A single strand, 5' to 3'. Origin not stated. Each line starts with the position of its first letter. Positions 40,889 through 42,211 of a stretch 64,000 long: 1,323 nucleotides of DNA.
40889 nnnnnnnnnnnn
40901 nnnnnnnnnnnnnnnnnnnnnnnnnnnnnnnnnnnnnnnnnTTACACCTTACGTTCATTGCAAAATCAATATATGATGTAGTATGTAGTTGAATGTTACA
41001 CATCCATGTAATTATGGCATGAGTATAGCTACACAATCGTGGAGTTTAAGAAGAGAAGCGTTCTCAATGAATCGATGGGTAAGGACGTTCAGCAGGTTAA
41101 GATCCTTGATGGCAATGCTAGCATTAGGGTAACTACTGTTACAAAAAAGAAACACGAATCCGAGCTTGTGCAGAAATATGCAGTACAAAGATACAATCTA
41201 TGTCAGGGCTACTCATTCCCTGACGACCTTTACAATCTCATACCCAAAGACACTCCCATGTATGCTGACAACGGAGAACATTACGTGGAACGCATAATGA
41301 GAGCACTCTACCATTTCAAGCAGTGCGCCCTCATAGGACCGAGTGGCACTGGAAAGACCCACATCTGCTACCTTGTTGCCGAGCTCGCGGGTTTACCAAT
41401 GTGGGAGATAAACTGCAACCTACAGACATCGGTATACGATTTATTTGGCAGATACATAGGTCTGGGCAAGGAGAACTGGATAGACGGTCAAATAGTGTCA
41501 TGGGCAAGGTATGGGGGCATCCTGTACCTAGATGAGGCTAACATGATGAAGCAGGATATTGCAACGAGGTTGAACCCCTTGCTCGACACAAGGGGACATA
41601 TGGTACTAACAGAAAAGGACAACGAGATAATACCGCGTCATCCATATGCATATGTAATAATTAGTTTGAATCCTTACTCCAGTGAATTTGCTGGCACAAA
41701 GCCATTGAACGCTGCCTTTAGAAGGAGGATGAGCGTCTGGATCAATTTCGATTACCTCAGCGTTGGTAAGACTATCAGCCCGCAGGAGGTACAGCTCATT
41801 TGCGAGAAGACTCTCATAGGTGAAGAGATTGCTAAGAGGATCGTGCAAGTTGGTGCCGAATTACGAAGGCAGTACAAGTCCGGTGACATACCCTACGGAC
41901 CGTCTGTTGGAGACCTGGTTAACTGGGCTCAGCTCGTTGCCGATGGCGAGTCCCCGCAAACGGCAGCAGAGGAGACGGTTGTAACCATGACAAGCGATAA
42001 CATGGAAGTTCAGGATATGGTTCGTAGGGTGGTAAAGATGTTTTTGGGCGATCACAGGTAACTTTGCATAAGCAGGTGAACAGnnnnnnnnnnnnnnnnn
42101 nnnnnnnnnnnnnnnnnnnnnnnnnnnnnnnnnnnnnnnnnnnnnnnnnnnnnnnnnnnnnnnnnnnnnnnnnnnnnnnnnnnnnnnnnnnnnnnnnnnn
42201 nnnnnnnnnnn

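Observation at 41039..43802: AAA_5 (MoxR/CbbQ-type) ATPase + VWA pair wedged between the two pilin operons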

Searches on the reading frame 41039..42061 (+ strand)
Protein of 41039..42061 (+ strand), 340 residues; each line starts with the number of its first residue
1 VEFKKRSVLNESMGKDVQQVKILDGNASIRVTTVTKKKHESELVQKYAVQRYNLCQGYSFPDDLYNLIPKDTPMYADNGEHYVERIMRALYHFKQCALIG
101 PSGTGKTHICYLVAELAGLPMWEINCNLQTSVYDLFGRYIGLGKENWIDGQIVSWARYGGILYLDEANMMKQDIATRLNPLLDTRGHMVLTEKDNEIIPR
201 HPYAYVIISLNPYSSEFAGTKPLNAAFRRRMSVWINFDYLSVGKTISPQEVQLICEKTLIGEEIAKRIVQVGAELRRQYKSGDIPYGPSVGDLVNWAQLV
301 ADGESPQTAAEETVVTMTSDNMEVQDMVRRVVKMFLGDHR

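Call 3: search_protein_families(library=pfam, proteins=[window:41039-42061:+], max_evalue=0.01)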
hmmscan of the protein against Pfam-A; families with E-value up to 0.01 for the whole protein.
window:41039-42061:+ (340 aa): 6 families
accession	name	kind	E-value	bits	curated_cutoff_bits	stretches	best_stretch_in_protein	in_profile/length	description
PF07728.20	AAA_5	-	2.5e-20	73.3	22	1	98-231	4-139/139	AAA domain (dynein-related subfamily)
PF08406.16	CbbQ_C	-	2e-14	54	20.6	1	250-333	1-83/85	CbbQ/NirQ/NorQ C-terminal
PF00004.35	AAA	-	2.8e-05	25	21.2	1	98-170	3-69/131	ATPase family associated with various cellular activities (AAA)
PF13401.12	AAA_22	-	0.0023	18.7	27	0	96-137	8-52/130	AAA domain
PF12774.13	AAA_6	-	0.005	16.3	25.2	1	86-142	25-81/327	Hydrolytic ATP binding site of dynein motor region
PF00158.32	Sigma54_activat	-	0.01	16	20.2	0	82-186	11-121/168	Sigma-54 interaction domain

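Call 4: search_protein_families(library=ncbifam, proteins=[window:41039-42061:+], max_evalue=0.01)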
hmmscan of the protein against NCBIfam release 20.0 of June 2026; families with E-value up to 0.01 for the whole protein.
window:41039-42061:+ (340 aa): 4 families
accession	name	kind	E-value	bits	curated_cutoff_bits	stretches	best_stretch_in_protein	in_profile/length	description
TIGR02640.1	gas_vesic_GvpN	equivalog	8.8e-10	38.5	266.8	2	144-322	91-258/262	gas vesicle protein GvpN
TIGR03922.1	T7SS_EccA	equivalog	2.5e-05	23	466.65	1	96-173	315-390/557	type VII secretion AAA-ATPase EccA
TIGR01650.1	PD_CobS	equivalog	5.9e-05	22.4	558.55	1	94-298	65-278/327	cobaltochelatase subunit CobS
NF010627.0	PRK14021.1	equivalog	0.0095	14.4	565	0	95-195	8-113/542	bifunctional shikimate kinase/3-dehydroquinate synthase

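Call 6: find_homologous_proteins(query=window:41039-42061:+)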
Query window:41039-42061:+ (340 aa): 1450 proteins with E <= 0.001 among 2903 candidates; the best 120 are listed.
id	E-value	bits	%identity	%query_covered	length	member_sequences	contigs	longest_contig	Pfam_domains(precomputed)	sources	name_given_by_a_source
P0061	7.3e-230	780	100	100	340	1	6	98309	PF08406.17,PF07728.21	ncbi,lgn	ncbi:MAG: AAA family ATPase [Nitrososphaerales archaeon]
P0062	6.1e-192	655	82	100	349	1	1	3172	PF08406.17,PF07728.21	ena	-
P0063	4.0e-189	646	82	99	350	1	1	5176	PF08406.17,PF00004.36,PF07728.21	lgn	-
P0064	5.2e-186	636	80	99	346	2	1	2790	PF08406.17,PF00004.36,PF07728.21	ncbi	-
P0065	1.5e-184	631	79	99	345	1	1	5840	PF08406.17,PF00004.36,PF07728.21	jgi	-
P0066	6.2e-184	629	79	99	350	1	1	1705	PF08406.17,PF00004.36,PF07728.21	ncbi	-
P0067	1.0e-183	628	79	100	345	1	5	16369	PF08406.17,PF00004.36,PF07728.21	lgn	-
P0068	3.0e-183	627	78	99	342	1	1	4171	PF08406.17,PF00004.36,PF07728.21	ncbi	-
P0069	3.3e-183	626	78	100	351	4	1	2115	PF08406.17,PF00004.36,PF07728.21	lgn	-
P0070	1.8e-182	624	79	100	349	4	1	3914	PF08406.17,PF00004.36,PF07728.21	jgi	jgi:nitric oxide reductase NorQ protein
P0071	2.0e-182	624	79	100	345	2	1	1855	PF08406.17,PF07728.21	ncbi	-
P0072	2.5e-182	624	79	100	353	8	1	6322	PF08406.17,PF00004.36,PF07728.21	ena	-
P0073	3.8e-182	623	78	99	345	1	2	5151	PF08406.17,PF07728.21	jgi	-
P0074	4.0e-182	623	79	99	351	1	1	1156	PF08406.17,PF00004.36,PF07728.21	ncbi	-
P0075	1.5e-181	621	78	99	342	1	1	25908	PF08406.17,PF00004.36,PF07728.21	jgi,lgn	jgi:nitric oxide reductase NorQ protein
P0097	7.8e-155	533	71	93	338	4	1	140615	PF08406.17,PF07728.21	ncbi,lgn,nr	ncbi:MAG: CbbQ/NirQ/NorQ/GpvN family protein [Nitrososphaerales archaeon]|nr:CbbQ/NirQ/NorQ/GpvN fam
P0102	3.3e-154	531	75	89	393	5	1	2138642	PF08406.17,PF07728.21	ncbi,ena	-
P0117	7.7e-153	527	66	99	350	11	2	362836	PF08406.17,PF00004.36,PF07728.21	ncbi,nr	ncbi:MAG: CbbQ/NirQ/NorQ/GpvN family protein [Thaumarchaeota archaeon]|nr:CbbQ/NirQ/NorQ/GpvN family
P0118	8.0e-153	527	68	95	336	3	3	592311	PF08406.17,PF07728.21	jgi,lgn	jgi:nitric oxide reductase NorQ protein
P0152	6.2e-150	517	70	92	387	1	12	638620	PF08406.17,PF07728.21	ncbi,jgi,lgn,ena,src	jgi:nitric oxide reductase NorQ protein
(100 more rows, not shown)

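Call 11: find_encoding_contigs(protein=P0102, flank=10000, max_places=2)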
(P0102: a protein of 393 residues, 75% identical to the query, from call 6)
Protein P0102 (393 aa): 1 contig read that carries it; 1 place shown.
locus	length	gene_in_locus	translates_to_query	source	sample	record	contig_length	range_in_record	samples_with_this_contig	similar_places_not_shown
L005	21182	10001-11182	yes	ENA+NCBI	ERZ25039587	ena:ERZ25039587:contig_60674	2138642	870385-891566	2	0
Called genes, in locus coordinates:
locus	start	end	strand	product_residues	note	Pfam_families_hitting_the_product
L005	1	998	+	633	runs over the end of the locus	PF00482:T2SSF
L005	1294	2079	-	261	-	PF00528:BPD_transp_1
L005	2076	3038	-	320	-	PF00528:BPD_transp_1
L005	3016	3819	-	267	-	PF00005:ABC_tran, PF13304:AAA_21 (faint)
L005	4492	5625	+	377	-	-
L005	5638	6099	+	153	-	-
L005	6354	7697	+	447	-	PF08450:SGL (faint), PF01436:NHL (faint)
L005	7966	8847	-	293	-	-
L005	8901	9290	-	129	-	-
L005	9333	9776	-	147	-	-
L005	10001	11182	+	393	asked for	PF07728:AAA_5, PF08406:CbbQ_C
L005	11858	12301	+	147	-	-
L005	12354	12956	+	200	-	PF11775:CobT_C (faint), PF00092:VWA (weak)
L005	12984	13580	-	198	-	-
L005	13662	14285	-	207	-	-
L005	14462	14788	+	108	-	PF14947:HTH_45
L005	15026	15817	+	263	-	PF03551:PadR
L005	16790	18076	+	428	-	PF00501:AMP-binding, PF14535:AMP-binding_C_2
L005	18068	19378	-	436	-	PF02738:MoCoBD_1, PF20256:MoCoBD_2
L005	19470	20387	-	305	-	PF01315:Ald_Xan_dh_C, PF02738:MoCoBD_1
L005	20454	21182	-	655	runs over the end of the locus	PF01935:DUF87 (weak)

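Call 12: find_encoding_contigs(protein=P0152, flank=10000, max_places=2)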
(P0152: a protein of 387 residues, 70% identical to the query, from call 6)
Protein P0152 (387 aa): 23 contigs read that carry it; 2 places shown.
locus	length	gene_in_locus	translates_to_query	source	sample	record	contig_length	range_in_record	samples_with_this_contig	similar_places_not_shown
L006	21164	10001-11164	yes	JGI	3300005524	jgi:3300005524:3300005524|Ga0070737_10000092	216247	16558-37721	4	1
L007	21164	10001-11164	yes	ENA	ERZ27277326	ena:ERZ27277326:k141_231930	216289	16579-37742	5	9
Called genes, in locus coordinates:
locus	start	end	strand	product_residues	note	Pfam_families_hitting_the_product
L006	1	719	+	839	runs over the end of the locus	PF02369:Big_1 (faint), PF09134:Invasin_D3 (faint), PF26198:Ig_SMCHD1_6th (faint)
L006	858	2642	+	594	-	PF23990:PilB3_N (weak), PF00437:T2SSE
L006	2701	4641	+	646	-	PF00482:T2SSF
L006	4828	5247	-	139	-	-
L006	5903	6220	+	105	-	PF14947:HTH_45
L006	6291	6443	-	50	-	-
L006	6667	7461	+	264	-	PF03551:PadR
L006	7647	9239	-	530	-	-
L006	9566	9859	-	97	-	-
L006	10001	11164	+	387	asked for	PF07728:AAA_5, PF08406:CbbQ_C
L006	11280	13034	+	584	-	-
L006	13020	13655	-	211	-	-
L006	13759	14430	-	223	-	-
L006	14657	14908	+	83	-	PF14947:HTH_45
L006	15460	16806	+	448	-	PF00501:AMP-binding, PF14535:AMP-binding_C_2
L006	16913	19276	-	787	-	PF01315:Ald_Xan_dh_C, PF02738:MoCoBD_1, PF20256:MoCoBD_2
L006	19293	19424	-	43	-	-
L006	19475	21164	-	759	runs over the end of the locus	-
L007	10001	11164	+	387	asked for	PF07728:AAA_5, PF08406:CbbQ_C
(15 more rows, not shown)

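Call 28: find_encoding_contigs(protein=P0118, flank=10000, max_places=2)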
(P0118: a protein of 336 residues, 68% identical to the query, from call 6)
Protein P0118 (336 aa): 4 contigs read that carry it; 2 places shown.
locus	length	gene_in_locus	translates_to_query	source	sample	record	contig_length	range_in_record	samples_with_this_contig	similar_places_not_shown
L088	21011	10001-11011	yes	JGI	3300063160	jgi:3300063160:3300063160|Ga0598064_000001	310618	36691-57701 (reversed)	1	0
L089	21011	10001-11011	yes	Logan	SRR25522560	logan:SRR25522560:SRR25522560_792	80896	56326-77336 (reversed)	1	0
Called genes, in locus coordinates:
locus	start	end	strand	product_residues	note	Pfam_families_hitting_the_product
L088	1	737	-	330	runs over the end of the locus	PF05569:Peptidase_M56, PF01435:Peptidase_M48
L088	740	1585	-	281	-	PF01381:HTH_3 (faint), PF00156:Pribosyltran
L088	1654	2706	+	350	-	PF01113:DapB_N (weak), PF02800:Gp_dh_C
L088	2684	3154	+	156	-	PF00293:NUDIX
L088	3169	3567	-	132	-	PF08332:CaMKII_AD (weak), PF13474:SnoaL_3, PF14534:DUF4440 (weak)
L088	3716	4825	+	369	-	PF13404:HTH_AsnC-type (faint)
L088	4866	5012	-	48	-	-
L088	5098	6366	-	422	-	PF00108:Thiolase_N, PF00109:ketoacyl-synt (weak), PF02803:Thiolase_C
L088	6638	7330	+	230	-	-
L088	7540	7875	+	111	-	PF14947:HTH_45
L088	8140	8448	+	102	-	-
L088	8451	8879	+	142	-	-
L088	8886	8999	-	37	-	-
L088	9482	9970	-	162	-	-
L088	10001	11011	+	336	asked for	PF07728:AAA_5, PF08406:CbbQ_C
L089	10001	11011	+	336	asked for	PF07728:AAA_5, PF08406:CbbQ_C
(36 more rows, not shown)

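Call 29: find_encoding_contigs(protein=P0117, flank=10000, max_places=2)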
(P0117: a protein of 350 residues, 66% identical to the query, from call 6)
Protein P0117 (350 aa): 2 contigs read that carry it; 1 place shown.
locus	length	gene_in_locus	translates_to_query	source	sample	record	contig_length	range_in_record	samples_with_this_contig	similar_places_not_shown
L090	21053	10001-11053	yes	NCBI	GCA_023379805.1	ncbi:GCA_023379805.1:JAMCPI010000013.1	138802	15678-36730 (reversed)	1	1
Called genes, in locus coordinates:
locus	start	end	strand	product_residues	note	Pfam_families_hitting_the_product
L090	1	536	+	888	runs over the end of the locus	PF00496:SBP_bac_5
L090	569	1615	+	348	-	PF00528:BPD_transp_1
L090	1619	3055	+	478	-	PF00528:BPD_transp_1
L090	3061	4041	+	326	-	PF02463:SMC_N (faint), PF00005:ABC_tran, PF13304:AAA_21, PF08352:oligo_HPY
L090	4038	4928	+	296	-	PF00005:ABC_tran, PF08352:oligo_HPY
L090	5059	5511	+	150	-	-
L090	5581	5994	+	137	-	-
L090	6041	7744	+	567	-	PF00482:T2SSF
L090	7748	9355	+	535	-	PF23990:PilB3_N, PF00437:T2SSE, PF23989:PilB3_C (weak)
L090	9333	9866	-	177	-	-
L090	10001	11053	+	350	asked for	PF00004:AAA (faint), PF07728:AAA_5, PF08406:CbbQ_C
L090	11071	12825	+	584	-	PF00092:VWA (weak)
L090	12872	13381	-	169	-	-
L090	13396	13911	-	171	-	-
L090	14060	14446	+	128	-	PF14947:HTH_45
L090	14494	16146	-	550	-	PF01978:TrmB, PF11495:TrmB_EBD_N (weak), PF13091:PLDc_2 (faint)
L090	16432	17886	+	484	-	PF00206:Lyase_1, PF10415:FumaraseC_C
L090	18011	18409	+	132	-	-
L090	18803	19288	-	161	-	PF13798:PCYCGC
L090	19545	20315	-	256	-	PF01061:ABC2_membrane, PF12679:ABC2_membrane_2, PF12730:ABC2_membrane_4, PF12698:ABC2_membrane_3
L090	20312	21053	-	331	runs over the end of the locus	PF00005:ABC_tran, PF13175:AAA_15 (faint), PF13304:AAA_21 (weak), PF13732:DrrA1-3_C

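Call 30: find_encoding_contigs(protein=P0097, flank=10000, max_places=2)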
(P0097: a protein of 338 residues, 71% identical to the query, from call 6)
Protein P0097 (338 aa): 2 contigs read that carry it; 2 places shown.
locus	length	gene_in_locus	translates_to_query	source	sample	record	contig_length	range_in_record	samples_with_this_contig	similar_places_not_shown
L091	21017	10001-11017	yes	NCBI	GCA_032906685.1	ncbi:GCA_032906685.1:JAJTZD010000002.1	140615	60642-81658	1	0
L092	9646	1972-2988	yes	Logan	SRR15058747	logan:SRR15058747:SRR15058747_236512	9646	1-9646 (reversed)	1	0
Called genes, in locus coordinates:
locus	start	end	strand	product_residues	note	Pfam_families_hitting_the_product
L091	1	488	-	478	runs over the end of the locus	PF01935:DUF87 (weak)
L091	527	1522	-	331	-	-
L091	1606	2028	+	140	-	-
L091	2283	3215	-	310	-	PF01384:PHO4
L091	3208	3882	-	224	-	PF01865:PhoU_div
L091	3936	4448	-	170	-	-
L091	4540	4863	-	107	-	-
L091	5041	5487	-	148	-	PF13404:HTH_AsnC-type, PF13412:HTH_24, PF01037:AsnC_trans_reg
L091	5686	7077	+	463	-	PF03951:Gln-synt_N, PF00120:Gln-synt_C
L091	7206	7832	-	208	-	-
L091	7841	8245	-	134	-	PF25213:HVO_A0261_N (weak), PF14947:HTH_45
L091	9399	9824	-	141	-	-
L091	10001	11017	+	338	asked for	PF07728:AAA_5, PF08406:CbbQ_C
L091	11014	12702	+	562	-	PF13519:VWA_2 (faint), PF05762:VWA_CoxE (weak), PF00092:VWA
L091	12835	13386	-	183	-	-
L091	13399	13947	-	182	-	-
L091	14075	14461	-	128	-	-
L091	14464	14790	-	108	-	-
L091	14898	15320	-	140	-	PF18902:DUF5658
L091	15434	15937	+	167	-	PF07790:Pilin_N (weak)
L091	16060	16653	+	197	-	-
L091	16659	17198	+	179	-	-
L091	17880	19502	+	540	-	PF23990:PilB3_N (faint), PF00437:T2SSE, PF23989:PilB3_C (faint)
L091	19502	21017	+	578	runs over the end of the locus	PF00482:T2SSF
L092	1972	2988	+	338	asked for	PF07728:AAA_5, PF08406:CbbQ_C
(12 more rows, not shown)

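Call 42: search_protein_families(library=padloc, proteins=[window:41039-42061:+], max_evalue=0.01)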
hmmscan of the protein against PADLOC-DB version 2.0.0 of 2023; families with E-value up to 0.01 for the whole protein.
window:41039-42061:+ (340 aa): 1 family
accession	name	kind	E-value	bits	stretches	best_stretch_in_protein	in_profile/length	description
PDLC02496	BrxF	-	7.5e-05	20.8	1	87-180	16-105/158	BrxF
